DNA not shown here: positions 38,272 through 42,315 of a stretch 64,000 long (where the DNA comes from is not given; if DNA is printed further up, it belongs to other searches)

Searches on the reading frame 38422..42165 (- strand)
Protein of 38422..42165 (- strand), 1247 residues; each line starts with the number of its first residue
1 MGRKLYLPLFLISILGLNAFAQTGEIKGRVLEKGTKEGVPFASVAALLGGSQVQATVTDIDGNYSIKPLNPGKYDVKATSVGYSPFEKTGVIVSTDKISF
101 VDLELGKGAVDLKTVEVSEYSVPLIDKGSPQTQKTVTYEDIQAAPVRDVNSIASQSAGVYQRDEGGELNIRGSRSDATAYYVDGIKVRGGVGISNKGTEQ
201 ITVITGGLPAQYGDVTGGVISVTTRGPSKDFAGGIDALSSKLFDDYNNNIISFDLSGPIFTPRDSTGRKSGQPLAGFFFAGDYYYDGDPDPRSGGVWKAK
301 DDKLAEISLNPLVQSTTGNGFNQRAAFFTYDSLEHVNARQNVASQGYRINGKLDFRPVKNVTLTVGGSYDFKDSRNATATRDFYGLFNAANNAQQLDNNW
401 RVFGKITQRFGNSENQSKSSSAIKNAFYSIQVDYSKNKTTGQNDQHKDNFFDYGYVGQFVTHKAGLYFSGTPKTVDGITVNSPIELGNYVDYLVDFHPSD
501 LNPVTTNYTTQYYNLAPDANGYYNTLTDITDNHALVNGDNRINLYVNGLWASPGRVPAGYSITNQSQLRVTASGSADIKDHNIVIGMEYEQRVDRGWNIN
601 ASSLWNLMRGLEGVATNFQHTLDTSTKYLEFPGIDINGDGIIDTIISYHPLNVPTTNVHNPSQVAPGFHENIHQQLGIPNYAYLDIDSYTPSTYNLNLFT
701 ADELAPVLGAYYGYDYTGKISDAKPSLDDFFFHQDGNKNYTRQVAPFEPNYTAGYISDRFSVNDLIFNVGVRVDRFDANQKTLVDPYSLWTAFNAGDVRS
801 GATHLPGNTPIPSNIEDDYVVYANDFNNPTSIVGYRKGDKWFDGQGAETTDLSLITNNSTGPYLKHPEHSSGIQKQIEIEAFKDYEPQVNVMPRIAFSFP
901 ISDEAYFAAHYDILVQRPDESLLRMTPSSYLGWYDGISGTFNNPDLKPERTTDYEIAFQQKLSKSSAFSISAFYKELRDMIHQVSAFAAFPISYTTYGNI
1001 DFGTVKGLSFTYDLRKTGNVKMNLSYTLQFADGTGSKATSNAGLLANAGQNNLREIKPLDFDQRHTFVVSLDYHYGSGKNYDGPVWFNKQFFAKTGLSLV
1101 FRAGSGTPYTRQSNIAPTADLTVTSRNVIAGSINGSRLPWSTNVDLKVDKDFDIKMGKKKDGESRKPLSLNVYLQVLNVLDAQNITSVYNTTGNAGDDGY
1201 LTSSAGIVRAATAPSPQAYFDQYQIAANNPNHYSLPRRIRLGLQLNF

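Call 82: search_protein_families(library=pfam, proteins=[window:38422-42165:-], max_evalue=0.00001)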
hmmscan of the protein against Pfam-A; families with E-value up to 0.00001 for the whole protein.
window:38422-42165:- (1247 aa): 4 families
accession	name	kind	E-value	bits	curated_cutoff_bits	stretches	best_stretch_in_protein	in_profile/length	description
PF00593.30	TonB_dep_Rec_b-barrel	-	1.3e-14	55.4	27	1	934-1153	250-424/436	TonB dependent receptor-like, beta-barrel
PF13620.12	CarboxypepD_reg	-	1.7e-13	51.1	32.3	1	26-105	2-81/82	Carboxypeptidase regulatory-like domain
PF13715.12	CarbopepD_reg_2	-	2.6e-11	43.8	32.2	1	26-117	1-88/88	CarboxypepD_reg-like domain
PF07715.20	Plug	-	1.4e-08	35.7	23.9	1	129-219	5-107/107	TonB-dependent Receptor Plug Domain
